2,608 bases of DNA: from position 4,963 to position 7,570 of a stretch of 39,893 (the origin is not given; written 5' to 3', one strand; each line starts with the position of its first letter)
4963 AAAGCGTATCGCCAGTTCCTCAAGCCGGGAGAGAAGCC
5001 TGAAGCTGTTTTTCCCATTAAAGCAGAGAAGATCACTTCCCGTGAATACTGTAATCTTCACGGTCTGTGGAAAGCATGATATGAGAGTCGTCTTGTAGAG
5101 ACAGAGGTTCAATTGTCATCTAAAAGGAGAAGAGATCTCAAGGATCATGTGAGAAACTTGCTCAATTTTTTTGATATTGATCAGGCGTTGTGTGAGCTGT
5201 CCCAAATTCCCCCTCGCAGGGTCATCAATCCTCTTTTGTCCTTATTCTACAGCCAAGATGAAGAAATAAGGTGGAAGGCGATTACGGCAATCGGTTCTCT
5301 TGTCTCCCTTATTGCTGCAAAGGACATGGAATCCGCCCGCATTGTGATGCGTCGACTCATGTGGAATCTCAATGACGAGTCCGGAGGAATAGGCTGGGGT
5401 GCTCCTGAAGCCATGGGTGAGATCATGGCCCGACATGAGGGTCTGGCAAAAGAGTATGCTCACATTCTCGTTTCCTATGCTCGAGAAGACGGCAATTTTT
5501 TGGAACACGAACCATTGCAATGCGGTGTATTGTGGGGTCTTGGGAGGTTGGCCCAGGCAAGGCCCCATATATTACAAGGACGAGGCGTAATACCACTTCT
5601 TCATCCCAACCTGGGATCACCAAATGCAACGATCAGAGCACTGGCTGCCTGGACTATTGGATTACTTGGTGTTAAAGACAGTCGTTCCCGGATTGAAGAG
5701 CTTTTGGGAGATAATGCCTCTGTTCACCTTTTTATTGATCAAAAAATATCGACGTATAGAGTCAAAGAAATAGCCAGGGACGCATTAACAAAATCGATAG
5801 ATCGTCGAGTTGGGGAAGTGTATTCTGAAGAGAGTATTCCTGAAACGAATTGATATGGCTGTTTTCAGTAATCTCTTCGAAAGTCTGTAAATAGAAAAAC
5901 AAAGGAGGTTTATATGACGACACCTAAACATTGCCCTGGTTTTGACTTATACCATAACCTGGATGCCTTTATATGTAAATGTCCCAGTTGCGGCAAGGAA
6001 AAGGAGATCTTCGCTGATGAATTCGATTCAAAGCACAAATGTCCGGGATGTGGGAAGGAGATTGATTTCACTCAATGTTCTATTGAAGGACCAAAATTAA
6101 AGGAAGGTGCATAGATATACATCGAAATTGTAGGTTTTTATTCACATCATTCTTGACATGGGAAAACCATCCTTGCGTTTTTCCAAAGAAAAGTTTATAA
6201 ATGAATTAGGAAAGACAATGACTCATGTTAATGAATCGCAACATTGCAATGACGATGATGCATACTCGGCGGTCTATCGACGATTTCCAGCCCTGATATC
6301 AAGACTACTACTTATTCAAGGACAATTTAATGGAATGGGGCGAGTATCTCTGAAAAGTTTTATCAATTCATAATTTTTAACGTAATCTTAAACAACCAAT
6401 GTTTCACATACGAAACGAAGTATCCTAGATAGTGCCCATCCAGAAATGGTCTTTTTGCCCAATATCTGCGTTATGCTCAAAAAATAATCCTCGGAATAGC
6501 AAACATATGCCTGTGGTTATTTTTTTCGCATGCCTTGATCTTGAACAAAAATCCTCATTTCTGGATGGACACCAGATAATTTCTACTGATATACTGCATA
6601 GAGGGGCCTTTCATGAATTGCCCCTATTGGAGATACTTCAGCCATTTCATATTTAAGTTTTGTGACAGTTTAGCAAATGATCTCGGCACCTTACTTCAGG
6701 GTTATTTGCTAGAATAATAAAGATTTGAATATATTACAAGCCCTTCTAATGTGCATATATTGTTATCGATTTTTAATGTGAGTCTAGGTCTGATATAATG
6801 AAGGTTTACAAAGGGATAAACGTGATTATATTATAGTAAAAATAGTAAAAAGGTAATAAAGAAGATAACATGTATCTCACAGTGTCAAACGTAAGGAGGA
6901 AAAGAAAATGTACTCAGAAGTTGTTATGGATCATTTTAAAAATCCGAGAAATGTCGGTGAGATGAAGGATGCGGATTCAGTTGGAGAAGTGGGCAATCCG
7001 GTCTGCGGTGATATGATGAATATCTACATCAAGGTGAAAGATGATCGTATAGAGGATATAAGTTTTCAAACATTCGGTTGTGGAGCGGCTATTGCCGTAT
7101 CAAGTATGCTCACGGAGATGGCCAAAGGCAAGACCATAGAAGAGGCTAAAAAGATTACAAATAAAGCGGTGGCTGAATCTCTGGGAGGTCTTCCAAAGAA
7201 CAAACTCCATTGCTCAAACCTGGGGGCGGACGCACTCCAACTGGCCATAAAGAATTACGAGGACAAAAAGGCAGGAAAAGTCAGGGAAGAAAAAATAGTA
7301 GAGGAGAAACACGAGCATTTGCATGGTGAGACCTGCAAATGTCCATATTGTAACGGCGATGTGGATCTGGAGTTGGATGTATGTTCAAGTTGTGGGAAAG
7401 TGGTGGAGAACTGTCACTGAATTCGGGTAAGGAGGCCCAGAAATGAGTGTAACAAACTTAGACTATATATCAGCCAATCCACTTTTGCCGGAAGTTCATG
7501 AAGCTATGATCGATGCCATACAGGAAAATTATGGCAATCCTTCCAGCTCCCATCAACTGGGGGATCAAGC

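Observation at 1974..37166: A ~150-bp MITE-like element with ~20-25-bp terminal inverted repeats, 5 copies plus a fragment in 40 kb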

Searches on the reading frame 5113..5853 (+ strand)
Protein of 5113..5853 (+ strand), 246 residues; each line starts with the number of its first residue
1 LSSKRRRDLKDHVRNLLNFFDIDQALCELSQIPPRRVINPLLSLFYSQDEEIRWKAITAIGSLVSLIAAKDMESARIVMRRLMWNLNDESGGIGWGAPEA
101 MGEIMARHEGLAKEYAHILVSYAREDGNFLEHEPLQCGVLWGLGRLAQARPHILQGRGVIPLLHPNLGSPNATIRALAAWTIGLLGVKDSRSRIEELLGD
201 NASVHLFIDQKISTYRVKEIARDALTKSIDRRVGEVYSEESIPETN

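Call 13: search_protein_families(library=pfam, proteins=[window:5113-5853:+])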
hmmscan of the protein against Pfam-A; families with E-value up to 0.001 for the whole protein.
window:5113-5853:+ (246 aa): 4 families
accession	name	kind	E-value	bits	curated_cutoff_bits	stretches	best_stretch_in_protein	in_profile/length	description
PF13646.12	HEAT_2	-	5.7e-09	36.6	27.7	0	139-201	20-74/88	HEAT repeats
PF13513.12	HEAT_EZ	-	5.9e-08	33.5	27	1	139-184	7-54/55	HEAT-like repeat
PF02985.28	HEAT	-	7.1e-06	26.3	23.5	0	37-65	1-29/31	HEAT repeat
PF00514.29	Arm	-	0.0001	22.7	20.6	0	37-64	13-40/41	Armadillo/beta-catenin-like repeat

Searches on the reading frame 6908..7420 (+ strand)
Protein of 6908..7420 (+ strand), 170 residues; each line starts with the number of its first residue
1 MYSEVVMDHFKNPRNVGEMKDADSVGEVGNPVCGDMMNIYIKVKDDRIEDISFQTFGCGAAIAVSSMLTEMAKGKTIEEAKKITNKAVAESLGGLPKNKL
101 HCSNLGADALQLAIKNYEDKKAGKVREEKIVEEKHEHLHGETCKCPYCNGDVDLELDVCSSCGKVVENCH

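Call 13: search_protein_families(library=pfam, proteins=[window:6908-7420:+])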
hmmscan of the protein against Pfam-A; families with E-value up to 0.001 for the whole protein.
window:6908-7420:+ (170 aa): 1 family
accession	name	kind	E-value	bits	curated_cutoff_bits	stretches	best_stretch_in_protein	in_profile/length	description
PF01592.21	NifU_N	-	1.2e-51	174.6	22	1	1-122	1-125/127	NifU-like N terminal domain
